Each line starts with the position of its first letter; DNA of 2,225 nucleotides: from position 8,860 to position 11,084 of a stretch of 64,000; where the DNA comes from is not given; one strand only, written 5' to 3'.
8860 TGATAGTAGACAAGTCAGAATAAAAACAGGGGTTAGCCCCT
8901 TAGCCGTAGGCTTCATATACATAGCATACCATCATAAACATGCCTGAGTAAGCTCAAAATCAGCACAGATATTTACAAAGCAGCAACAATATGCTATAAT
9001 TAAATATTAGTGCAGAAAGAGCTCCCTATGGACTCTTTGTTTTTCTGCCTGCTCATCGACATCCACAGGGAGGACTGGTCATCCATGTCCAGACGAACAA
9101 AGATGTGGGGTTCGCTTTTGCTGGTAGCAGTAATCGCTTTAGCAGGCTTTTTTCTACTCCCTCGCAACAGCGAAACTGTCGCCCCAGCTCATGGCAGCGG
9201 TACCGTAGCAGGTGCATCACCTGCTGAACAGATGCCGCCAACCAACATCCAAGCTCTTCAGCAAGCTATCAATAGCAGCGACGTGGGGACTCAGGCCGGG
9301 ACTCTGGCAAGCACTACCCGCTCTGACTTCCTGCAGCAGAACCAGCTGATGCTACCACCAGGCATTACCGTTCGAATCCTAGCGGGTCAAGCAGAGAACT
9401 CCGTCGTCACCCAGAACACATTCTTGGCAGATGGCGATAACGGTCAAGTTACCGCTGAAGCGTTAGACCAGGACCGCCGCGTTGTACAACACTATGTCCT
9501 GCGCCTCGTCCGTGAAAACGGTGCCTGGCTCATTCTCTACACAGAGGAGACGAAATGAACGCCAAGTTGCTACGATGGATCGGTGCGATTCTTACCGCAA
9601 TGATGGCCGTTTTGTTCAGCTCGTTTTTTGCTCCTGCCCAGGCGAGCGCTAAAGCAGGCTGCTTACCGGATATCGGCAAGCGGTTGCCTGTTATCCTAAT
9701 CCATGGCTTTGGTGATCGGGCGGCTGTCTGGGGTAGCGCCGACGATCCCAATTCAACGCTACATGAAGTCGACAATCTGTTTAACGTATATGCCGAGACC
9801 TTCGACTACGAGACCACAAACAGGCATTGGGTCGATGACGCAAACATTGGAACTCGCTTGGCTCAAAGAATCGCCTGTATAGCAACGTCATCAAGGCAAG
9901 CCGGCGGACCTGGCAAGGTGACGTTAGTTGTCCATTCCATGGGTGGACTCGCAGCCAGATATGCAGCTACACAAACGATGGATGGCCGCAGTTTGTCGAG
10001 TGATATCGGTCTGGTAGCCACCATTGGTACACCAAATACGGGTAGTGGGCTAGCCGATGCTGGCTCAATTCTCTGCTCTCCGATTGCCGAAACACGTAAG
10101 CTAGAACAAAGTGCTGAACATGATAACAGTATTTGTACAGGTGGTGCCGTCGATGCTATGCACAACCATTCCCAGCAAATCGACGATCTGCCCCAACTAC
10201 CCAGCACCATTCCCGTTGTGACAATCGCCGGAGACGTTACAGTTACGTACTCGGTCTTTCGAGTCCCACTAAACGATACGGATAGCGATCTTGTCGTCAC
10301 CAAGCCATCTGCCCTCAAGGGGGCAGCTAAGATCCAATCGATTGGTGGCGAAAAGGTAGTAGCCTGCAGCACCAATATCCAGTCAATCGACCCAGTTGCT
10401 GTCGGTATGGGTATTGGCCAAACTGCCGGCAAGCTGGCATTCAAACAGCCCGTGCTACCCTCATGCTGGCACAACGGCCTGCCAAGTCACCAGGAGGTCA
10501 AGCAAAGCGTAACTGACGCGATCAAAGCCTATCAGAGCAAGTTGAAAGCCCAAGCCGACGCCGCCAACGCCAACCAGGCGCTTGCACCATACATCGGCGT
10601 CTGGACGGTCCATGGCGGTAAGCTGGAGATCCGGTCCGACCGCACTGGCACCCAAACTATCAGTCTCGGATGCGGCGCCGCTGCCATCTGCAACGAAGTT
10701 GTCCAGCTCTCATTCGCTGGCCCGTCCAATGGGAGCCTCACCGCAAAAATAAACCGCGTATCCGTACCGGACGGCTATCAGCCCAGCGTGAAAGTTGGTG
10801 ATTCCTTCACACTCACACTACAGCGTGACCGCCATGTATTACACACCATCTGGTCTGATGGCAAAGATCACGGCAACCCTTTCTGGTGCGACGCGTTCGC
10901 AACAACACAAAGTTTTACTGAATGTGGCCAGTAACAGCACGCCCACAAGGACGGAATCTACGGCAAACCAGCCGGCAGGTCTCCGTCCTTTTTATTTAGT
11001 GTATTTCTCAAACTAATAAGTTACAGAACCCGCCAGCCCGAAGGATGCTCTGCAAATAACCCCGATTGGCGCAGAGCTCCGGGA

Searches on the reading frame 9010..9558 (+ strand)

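Call 82: search_protein_families(library=pfam, proteins=[window:9010-9558:+], max_evalue=0.01)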
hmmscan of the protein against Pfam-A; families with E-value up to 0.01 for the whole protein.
window:9010-9558:+ (182 aa): 1 family
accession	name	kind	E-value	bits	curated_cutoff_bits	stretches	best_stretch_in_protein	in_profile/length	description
PF11992.13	TgpA_N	-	0.0093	15.4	30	0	12-70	138-203/333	TgpA N-terminal domain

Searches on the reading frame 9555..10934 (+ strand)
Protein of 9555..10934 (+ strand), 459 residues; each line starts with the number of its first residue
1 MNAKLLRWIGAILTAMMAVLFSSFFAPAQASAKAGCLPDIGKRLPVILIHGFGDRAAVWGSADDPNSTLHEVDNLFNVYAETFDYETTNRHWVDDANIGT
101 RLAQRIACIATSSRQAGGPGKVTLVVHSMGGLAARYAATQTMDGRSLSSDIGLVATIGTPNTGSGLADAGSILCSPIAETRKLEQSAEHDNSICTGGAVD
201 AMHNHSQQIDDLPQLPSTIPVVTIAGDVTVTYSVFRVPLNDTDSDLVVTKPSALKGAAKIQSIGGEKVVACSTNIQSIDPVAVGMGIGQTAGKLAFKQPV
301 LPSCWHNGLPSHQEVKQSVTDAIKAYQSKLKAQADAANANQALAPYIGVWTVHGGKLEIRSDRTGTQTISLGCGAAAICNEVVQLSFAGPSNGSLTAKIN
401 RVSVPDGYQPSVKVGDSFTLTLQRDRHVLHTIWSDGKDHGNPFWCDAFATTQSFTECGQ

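Call 82: search_protein_families(library=pfam, proteins=[window:9555-10934:+], max_evalue=0.01)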
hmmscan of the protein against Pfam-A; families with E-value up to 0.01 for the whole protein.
window:9555-10934:+ (459 aa): 7 families
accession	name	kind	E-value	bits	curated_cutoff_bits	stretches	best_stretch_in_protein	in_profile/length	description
PF12697.13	Abhydrolase_6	-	1e-05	26.8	26.3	1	46-167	1-85/217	Alpha/beta hydrolase family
PF07819.20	PGAP1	-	0.00015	22.1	24.3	1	45-166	6-134/233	PGAP1-like alpha/beta domain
PF24096.1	DUF7379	-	0.00019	21.9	33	1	117-169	67-120/191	Domain of unknown function (DUF7379)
PF05057.20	DUF676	-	0.00039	20.4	20.3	1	46-143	8-101/217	Putative serine esterase (DUF676)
PF00561.26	Abhydrolase_1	-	0.0013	18.9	25.8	1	106-140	59-89/245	alpha/beta hydrolase fold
PF02089.21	Palm_thioest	-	0.0047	17.1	26.8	1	45-163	1-112/254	Palmitoyl protein thioesterase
PF01674.24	Lipase_2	-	0.0058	16.6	20.3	0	44-166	2-128/219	Lipase (class 2)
